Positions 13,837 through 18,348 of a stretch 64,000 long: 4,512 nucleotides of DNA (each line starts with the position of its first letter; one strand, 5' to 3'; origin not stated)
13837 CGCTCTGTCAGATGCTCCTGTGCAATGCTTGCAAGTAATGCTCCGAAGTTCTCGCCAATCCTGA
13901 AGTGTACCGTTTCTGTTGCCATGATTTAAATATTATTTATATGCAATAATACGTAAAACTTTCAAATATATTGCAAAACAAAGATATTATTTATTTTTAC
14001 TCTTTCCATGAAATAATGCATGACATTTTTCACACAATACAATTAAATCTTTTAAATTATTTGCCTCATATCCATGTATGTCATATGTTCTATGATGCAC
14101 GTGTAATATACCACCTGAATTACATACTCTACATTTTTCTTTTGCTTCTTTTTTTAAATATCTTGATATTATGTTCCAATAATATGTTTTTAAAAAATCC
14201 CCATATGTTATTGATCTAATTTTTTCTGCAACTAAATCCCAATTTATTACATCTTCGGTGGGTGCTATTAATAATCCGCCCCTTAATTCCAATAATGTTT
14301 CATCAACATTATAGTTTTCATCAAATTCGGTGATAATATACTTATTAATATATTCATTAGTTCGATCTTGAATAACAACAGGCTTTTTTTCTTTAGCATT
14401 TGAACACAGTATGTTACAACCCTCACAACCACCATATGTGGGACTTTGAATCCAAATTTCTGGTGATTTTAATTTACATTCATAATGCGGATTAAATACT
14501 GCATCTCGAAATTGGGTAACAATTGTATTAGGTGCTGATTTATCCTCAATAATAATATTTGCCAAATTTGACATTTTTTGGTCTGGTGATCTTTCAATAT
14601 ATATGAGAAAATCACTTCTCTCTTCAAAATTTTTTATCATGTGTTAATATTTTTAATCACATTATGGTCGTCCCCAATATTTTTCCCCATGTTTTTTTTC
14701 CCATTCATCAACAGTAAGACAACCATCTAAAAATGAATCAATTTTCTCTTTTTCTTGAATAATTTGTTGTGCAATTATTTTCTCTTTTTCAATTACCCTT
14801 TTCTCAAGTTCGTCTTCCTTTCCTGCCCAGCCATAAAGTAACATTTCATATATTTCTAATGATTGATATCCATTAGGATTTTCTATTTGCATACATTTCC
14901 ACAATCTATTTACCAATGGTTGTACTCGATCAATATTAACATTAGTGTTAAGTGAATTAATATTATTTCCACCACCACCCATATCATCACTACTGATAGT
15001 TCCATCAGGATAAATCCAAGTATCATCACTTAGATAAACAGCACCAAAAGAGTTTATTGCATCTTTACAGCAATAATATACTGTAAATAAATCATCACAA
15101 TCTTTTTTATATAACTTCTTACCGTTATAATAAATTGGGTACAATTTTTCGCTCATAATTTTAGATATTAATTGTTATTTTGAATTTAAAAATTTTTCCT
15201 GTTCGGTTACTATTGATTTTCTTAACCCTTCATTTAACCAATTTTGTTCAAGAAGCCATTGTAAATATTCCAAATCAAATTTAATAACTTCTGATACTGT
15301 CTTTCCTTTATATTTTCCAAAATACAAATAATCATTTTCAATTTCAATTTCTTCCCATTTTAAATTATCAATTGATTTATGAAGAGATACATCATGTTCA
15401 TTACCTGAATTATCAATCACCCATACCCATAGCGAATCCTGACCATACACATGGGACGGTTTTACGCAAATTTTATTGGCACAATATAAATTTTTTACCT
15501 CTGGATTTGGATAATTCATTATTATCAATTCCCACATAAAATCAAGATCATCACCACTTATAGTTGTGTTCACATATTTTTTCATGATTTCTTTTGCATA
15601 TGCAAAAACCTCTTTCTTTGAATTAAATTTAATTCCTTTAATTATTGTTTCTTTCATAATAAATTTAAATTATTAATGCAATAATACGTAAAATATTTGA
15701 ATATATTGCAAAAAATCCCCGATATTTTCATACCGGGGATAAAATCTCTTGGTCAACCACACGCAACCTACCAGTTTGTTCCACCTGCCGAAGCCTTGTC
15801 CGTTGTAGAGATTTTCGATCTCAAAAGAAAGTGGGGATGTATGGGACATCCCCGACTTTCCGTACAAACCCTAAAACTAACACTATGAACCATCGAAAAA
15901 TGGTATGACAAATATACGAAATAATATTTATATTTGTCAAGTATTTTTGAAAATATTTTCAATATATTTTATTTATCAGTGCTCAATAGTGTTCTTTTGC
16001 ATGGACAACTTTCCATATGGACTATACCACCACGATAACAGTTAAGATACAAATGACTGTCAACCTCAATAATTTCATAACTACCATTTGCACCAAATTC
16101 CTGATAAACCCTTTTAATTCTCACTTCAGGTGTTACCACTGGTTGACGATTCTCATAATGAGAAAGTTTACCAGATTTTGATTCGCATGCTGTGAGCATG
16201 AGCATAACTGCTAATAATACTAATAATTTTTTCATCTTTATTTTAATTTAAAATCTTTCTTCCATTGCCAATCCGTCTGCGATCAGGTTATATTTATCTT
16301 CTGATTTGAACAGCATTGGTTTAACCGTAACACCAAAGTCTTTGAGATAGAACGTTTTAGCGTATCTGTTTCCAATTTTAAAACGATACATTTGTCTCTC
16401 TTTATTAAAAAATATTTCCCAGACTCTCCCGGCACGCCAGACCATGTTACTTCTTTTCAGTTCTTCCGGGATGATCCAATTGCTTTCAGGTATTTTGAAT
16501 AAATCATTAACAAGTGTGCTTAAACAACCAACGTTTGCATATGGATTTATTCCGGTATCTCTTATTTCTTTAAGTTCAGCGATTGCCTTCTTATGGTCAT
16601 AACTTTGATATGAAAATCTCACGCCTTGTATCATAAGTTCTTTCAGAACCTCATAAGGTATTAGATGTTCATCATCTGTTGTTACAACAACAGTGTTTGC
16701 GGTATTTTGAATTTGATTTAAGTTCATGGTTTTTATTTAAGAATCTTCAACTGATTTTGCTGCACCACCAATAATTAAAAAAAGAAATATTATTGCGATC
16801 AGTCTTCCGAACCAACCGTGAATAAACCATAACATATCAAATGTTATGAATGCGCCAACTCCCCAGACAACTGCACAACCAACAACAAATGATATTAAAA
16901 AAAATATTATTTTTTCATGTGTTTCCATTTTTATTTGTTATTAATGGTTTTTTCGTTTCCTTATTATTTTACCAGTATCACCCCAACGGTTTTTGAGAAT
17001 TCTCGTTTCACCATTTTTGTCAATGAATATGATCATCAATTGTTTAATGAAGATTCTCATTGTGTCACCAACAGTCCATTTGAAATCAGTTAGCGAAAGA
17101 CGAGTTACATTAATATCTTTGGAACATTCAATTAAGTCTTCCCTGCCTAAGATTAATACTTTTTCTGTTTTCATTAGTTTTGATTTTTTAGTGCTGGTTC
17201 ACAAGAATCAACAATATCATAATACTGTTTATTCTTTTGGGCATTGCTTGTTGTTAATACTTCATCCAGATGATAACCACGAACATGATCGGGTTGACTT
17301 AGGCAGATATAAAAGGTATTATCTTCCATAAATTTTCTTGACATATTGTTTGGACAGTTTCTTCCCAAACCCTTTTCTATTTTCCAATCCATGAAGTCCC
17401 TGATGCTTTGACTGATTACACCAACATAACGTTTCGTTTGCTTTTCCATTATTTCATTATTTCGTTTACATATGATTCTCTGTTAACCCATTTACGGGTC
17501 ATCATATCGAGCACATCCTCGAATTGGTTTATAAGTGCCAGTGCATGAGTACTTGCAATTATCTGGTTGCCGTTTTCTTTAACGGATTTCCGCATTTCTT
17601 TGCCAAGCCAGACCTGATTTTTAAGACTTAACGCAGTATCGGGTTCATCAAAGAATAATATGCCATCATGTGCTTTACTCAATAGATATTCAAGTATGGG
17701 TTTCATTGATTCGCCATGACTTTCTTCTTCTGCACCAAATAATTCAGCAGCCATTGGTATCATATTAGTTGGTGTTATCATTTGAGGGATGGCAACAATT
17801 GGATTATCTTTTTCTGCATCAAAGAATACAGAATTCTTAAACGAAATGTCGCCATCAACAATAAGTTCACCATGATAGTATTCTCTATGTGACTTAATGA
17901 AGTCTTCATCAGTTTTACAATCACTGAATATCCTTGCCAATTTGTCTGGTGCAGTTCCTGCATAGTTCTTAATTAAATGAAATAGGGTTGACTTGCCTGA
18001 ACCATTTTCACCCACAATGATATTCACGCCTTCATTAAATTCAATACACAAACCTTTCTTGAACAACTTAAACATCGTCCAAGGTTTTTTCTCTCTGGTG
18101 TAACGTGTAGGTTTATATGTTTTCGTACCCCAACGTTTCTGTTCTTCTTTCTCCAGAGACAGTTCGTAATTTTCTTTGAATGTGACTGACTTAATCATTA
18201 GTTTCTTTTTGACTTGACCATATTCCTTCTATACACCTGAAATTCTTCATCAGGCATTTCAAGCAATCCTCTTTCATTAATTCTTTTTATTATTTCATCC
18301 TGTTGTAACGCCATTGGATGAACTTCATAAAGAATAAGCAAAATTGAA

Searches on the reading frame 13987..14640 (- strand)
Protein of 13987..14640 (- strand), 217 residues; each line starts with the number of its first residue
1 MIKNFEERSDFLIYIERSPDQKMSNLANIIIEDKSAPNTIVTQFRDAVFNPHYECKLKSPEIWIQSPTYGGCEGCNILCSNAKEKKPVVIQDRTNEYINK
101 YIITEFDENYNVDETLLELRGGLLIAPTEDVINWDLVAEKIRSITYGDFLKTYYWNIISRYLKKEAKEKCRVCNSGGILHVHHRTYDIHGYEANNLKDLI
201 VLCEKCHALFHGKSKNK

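Call 44: search_protein_families(library=phrogs, proteins=[window:13987-14640:-], max_evalue=0.001)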
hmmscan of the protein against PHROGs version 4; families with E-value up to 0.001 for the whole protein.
window:13987-14640:- (217 aa): 8 families
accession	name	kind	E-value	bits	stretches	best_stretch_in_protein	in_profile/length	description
phrog_119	-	DNA, RNA and nucleotide metabolism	7.4e-09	35.9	1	142-216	178-260/443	HNH endonuclease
phrog_8048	-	DNA, RNA and nucleotide metabolism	1.4e-07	32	1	159-213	168-228/273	HNH endonuclease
phrog_5200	-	DNA, RNA and nucleotide metabolism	7.9e-07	30.2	1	147-211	20-85/154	HNH endonuclease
phrog_8060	-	unknown function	1.5e-06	29.1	1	145-215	16-84/213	-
phrog_8446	-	DNA, RNA and nucleotide metabolism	1.7e-05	25.6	1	155-211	128-196/211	HNH endonuclease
phrog_1271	-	DNA, RNA and nucleotide metabolism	3.1e-05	24.5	1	70-215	229-320/361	HNH endonuclease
phrog_144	-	DNA, RNA and nucleotide metabolism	4.3e-05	24.2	1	145-212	62-134/175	HNH endonuclease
phrog_740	-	DNA, RNA and nucleotide metabolism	0.00067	19.7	1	162-213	33-87/332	HNH endonuclease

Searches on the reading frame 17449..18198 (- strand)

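Call 44: search_protein_families(library=phrogs, proteins=[window:17449-18198:-], max_evalue=0.001)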
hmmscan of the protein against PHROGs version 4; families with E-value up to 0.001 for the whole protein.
window:17449-18198:- (249 aa): 12 families
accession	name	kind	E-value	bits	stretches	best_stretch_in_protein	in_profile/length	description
phrog_3940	-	unknown function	8.7e-17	62.1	2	43-128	13-93/537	-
phrog_7507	-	unknown function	8e-13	49.5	1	51-96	19-62/483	-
phrog_8323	-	unknown function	1.8e-10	41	1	48-106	63-121/623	-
phrog_9802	-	unknown function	1.9e-08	34.8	1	48-86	17-53/438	-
phrog_4747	-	unknown function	4.3e-08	33.7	0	172-224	328-380/610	-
phrog_293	-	moron, auxiliary metabolic gene and host takeover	2.3e-07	30.2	0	60-76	167-183/1058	ABC transporter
phrog_2392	-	moron, auxiliary metabolic gene and host takeover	8.6e-05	22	0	61-77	512-528/726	ABC transporter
phrog_1637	-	unknown function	0.00011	21.7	1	51-89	22-60/661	-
phrog_800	-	head and packaging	0.00012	21.8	0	52-82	28-59/511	terminase small subunit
phrog_14430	-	unknown function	0.00021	21.7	0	178-246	338-406/444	-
phrog_5836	-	unknown function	0.00032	19.8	0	57-82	49-74/1071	-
phrog_28217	-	DNA, RNA and nucleotide metabolism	0.00073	19.1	0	50-77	17-44/806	DNA repair exonuclease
